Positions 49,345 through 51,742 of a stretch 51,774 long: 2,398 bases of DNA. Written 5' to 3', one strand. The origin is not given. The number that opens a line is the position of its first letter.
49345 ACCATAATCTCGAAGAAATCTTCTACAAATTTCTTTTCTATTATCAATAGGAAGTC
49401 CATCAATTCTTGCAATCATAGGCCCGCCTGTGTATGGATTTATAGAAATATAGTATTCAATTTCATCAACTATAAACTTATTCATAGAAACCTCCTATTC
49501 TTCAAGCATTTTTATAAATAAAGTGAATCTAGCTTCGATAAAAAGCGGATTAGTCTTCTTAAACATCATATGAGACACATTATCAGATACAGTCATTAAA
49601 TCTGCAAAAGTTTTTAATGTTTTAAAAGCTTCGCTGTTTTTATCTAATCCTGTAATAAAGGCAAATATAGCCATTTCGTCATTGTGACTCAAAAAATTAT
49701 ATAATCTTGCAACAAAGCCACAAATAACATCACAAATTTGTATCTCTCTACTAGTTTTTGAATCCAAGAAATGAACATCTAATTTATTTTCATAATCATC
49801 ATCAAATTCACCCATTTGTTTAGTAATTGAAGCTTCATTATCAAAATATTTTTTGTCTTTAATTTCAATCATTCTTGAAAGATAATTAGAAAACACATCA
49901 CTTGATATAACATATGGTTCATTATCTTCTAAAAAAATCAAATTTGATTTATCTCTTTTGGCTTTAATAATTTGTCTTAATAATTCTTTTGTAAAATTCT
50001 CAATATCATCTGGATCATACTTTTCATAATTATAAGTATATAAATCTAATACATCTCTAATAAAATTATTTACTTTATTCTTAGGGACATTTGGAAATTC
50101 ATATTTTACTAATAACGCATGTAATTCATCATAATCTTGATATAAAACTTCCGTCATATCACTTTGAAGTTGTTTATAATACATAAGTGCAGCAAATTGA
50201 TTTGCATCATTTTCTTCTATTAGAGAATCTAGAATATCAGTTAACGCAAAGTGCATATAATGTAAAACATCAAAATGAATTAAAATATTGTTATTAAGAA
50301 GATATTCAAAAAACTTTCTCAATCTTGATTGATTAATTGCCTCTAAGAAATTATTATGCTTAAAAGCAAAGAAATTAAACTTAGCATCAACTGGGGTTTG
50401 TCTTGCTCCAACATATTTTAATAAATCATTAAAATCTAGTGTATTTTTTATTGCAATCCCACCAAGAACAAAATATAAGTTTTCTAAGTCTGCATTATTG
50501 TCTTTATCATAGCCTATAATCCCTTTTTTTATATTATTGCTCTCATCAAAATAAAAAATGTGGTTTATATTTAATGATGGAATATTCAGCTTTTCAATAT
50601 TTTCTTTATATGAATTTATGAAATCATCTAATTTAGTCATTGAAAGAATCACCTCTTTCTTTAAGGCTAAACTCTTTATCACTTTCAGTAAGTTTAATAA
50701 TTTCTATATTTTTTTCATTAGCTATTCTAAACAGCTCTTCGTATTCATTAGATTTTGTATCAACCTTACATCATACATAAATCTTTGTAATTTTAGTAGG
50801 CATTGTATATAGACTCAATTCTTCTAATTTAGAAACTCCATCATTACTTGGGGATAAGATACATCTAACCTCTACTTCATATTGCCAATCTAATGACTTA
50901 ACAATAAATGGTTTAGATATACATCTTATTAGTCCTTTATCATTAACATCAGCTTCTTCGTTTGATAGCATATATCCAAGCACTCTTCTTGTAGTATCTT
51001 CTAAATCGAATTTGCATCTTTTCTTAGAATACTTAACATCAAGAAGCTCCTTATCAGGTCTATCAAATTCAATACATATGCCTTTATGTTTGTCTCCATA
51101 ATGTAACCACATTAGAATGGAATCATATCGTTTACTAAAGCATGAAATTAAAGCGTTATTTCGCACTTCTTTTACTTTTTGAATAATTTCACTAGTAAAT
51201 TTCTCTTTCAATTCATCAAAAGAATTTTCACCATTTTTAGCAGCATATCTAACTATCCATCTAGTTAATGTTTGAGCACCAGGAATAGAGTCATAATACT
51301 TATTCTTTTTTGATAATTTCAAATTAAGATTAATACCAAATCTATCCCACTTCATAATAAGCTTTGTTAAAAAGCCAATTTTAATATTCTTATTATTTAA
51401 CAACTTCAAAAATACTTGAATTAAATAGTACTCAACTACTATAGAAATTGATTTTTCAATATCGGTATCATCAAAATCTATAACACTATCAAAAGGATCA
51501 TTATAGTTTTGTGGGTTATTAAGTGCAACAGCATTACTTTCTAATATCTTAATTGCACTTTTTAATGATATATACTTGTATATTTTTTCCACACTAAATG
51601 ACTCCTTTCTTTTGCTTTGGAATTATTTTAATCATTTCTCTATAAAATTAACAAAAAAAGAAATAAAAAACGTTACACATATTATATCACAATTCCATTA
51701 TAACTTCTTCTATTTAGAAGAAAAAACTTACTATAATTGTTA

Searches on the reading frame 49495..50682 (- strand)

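Call 4: search_protein_families(library=pfam, proteins=[window:49495-50682:-], max_evalue=1)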
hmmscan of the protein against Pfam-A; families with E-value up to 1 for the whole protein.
window:49495-50682:- (395 aa): 1 family
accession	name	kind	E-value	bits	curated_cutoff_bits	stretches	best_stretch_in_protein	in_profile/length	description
PF12686.12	DUF3800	-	4.1e-08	34.5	21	1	42-326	1-148/149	Protein of unknown function (DUF3800)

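Call 5: search_protein_families(library=padloc, proteins=[window:49495-50682:-], max_evalue=1)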
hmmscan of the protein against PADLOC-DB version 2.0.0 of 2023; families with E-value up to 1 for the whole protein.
window:49495-50682:- (395 aa): 1 family
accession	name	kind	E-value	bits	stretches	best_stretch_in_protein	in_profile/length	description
PDLC05033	PDC-S51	-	3.7e-63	211.6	1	23-393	6-372/376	-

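Call 6: search_protein_families(library=ncbifam, proteins=[window:49495-50682:-], max_evalue=1)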
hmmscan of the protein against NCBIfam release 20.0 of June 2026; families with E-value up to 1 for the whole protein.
window:49495-50682:- (395 aa): 1 family
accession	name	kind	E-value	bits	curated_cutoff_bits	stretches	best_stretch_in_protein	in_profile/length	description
NF000397.2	blaACC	exception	0.061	12.3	850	1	13-94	179-259/385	ACC family cephalosporin-hydrolyzing class C beta-lactamase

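Call 7: search_protein_families(library=phrogs, proteins=[window:49495-50682:-], max_evalue=1)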
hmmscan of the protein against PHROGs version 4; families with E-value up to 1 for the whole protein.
window:49495-50682:- (395 aa): 1 family
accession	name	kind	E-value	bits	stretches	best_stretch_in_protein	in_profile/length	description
phrog_15126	-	unknown function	1.9e-21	77.5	1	41-376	23-351/368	-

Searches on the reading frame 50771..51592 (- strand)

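Call 4: search_protein_families(library=pfam, proteins=[window:50771-51592:-], max_evalue=1)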
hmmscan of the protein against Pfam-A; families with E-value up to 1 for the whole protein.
window:50771-51592:- (273 aa): 2 families
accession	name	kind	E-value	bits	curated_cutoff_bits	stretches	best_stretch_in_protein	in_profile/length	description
PF11185.13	DUF2971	-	1.1e-08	36.7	22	1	161-244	1-89/89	Protein of unknown function (DUF2971)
PF16441.10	DUF5038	-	0.034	14.6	25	1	123-200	18-97/144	Domain of unknown function (DUF5038)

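Call 5: search_protein_families(library=padloc, proteins=[window:50771-51592:-], max_evalue=1)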
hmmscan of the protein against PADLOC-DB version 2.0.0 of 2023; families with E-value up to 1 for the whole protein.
window:50771-51592:- (273 aa): 5 families
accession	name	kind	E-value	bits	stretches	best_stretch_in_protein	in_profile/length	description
PDLC04990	PDC-S31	-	1.6e-30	104.7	1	2-272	7-217/259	-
PDLC04991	PDC-S31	-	2.3e-18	64.6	1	130-250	48-150/208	-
PDLC04994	PDC-S31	-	1.1e-15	55.7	2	115-246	89-206/273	-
PDLC04992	PDC-S31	-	9.8e-13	46.4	2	135-273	45-176/220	-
PDLC04993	PDC-S31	-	3.5e-08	31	2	2-44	15-57/245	-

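Call 6: search_protein_families(library=ncbifam, proteins=[window:50771-51592:-], max_evalue=1)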
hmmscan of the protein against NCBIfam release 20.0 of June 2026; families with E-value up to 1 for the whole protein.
window:50771-51592:- (273 aa): 0 families

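Call 7: search_protein_families(library=phrogs, proteins=[window:50771-51592:-], max_evalue=1)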
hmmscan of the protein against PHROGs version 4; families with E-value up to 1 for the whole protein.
window:50771-51592:- (273 aa): 2 families
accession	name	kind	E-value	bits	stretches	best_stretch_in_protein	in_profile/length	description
phrog_1762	-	unknown function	2.7e-32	113.3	1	1-271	45-250/395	-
phrog_35462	-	unknown function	0.13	13.5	0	65-103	3-40/121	-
